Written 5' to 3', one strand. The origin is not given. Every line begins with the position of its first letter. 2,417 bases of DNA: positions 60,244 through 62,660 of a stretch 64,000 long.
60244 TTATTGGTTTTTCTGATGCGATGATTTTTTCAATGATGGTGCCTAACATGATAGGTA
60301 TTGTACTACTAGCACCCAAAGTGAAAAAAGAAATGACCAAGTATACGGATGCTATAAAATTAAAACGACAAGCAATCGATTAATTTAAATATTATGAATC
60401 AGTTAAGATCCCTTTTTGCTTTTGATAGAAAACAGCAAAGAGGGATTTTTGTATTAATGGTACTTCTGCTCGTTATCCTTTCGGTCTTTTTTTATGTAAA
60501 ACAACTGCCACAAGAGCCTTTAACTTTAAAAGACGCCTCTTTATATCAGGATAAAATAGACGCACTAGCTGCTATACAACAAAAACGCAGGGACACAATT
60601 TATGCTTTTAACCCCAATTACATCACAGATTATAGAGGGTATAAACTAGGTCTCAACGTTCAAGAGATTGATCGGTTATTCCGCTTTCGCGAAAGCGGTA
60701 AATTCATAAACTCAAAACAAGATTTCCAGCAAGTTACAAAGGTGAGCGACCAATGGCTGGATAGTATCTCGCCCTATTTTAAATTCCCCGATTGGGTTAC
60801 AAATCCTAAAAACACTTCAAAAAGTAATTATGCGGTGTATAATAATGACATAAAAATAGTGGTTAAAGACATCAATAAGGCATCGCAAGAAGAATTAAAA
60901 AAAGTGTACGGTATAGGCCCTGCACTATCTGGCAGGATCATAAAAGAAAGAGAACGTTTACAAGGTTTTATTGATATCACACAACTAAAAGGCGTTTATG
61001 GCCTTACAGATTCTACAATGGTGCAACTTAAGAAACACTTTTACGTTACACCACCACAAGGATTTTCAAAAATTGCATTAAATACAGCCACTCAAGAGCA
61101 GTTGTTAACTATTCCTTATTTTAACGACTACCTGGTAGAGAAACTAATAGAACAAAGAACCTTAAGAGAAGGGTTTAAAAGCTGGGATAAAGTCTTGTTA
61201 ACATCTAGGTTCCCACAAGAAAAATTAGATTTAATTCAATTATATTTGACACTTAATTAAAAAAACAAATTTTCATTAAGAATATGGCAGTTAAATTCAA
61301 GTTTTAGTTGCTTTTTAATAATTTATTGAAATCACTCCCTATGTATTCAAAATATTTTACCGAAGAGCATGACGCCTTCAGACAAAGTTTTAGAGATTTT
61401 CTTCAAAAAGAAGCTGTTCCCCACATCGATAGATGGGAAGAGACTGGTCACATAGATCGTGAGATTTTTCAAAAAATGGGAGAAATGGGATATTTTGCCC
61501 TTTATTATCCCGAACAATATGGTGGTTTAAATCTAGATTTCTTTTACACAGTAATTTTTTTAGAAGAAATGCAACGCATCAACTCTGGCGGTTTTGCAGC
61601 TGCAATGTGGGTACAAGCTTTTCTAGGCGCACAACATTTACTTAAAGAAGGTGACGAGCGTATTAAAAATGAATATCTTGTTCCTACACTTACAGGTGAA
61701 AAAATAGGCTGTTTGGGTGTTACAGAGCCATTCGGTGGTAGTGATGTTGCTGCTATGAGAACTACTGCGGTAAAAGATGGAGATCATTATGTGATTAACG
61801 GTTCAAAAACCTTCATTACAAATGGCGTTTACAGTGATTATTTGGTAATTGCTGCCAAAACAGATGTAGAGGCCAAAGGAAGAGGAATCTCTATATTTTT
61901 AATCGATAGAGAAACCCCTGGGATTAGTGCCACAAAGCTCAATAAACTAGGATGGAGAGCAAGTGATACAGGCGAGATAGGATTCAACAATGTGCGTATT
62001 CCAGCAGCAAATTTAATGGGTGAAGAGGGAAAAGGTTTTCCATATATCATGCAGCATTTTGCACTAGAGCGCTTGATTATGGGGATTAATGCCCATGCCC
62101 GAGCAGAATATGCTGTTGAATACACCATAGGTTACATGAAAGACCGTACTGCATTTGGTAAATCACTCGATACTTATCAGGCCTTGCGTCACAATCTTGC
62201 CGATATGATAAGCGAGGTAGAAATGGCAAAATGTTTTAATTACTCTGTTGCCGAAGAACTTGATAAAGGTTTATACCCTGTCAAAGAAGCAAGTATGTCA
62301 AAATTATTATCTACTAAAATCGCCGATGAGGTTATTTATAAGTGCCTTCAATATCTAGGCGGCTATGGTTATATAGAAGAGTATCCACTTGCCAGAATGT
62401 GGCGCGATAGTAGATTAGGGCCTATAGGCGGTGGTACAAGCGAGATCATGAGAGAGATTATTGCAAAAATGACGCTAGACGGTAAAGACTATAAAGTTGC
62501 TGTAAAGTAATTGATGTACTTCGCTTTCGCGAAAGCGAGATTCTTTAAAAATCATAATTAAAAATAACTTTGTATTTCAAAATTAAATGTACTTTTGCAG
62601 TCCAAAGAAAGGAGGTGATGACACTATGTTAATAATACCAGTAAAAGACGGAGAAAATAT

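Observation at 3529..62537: Massively over-represented 16-bp palindrome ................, also embedded in conserved CDSs in all three frames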

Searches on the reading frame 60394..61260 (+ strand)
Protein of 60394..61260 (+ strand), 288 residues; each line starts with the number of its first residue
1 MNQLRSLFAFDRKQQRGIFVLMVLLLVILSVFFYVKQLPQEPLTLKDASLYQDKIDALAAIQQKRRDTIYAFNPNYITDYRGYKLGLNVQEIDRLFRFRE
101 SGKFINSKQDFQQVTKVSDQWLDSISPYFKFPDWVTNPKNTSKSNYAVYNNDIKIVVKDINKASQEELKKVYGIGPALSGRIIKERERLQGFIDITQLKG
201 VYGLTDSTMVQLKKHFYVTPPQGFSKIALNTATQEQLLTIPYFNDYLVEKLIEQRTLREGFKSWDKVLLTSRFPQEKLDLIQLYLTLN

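Call 6: search_protein_families(library=pfam, proteins=[window:60394-61260:+])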
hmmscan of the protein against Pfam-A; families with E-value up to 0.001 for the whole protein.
window:60394-61260:+ (288 aa): 3 families
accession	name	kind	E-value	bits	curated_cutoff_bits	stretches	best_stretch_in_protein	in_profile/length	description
PF12836.13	HHH_3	-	6.2e-27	93.9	27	2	159-216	7-64/65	Helix-hairpin-helix motif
PF00633.29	HHH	-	7.8e-05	22.8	24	0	158-178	3-23/30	Helix-hairpin-helix motif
PF14520.12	HHH_5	-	0.00034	21.5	27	0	157-185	26-54/57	Helix-hairpin-helix domain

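Call 17: find_encoding_contigs(protein=window:60394-61260:+, flank=3000, max_places=6)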
Protein window:60394-61260:+ (288 aa): 6 contigs read that carry it; 4 places shown.
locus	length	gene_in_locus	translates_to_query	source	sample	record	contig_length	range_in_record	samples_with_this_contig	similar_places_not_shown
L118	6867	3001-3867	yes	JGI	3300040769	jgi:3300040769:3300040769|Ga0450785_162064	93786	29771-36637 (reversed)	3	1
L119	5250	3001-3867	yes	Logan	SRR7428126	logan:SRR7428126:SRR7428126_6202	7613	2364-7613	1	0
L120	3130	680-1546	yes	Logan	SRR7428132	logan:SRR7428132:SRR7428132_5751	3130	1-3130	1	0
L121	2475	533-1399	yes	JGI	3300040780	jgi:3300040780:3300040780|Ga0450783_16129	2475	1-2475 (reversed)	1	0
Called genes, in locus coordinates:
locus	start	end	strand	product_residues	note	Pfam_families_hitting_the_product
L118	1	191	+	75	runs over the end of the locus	-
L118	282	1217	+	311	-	PF07885:Ion_trans_2, PF02254:TrkA_N, PF02080:TrkA_C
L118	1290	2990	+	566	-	PF01235:Na_Ala_symp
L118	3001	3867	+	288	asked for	PF12836:HHH_3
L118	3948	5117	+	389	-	PF02771:Acyl-CoA_dh_N, PF02770:Acyl-CoA_dh_M, PF00441:Acyl-CoA_dh_1, PF08028:Acyl-CoA_dh_2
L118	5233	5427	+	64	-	PF01165:Ribosomal_S21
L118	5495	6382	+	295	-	PF02899:Phage_int_SAM_1, PF00589:Phage_integrase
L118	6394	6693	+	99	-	PF02482:Ribosomal_S30AE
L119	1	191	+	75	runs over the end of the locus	-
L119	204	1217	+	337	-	PF07885:Ion_trans_2, PF02254:TrkA_N, PF02080:TrkA_C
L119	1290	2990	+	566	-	PF01235:Na_Ala_symp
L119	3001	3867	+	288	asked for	PF12836:HHH_3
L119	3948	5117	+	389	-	PF02771:Acyl-CoA_dh_N, PF02770:Acyl-CoA_dh_M, PF00441:Acyl-CoA_dh_1, PF08028:Acyl-CoA_dh_2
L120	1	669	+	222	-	?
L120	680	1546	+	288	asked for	PF12836:HHH_3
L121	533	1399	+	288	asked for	PF12836:HHH_3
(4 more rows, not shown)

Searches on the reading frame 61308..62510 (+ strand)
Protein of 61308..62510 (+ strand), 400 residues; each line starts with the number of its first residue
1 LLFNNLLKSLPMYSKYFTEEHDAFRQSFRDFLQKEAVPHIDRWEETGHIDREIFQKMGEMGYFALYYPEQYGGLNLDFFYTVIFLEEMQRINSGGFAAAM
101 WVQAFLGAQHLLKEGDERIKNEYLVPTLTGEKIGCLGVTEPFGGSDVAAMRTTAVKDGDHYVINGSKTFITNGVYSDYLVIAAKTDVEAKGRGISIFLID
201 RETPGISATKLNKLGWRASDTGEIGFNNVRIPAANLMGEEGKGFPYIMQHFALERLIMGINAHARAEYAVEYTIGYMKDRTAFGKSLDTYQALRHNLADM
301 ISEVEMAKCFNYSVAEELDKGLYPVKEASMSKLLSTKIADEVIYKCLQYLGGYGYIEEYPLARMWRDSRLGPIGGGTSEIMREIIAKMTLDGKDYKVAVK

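Call 6: search_protein_families(library=pfam, proteins=[window:61308-62510:+])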
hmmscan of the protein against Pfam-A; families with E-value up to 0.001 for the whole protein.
window:61308-62510:+ (400 aa): 4 families
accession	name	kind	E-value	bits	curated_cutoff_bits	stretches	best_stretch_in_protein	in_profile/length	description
PF00441.29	Acyl-CoA_dh_1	-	1.3e-42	145.9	22.4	1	241-387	1-147/150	Acyl-CoA dehydrogenase, C-terminal domain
PF02771.21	Acyl-CoA_dh_N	-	5.8e-32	110.8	22.9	1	18-131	1-113/113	Acyl-CoA dehydrogenase, N-terminal domain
PF02770.24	Acyl-CoA_dh_M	-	7.6e-25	87.4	33.3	1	135-229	1-97/97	Acyl-CoA dehydrogenase, middle domain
PF08028.16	Acyl-CoA_dh_2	-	3.7e-11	43.9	22.7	1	266-368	11-123/134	Acyl-CoA dehydrogenase, C-terminal domain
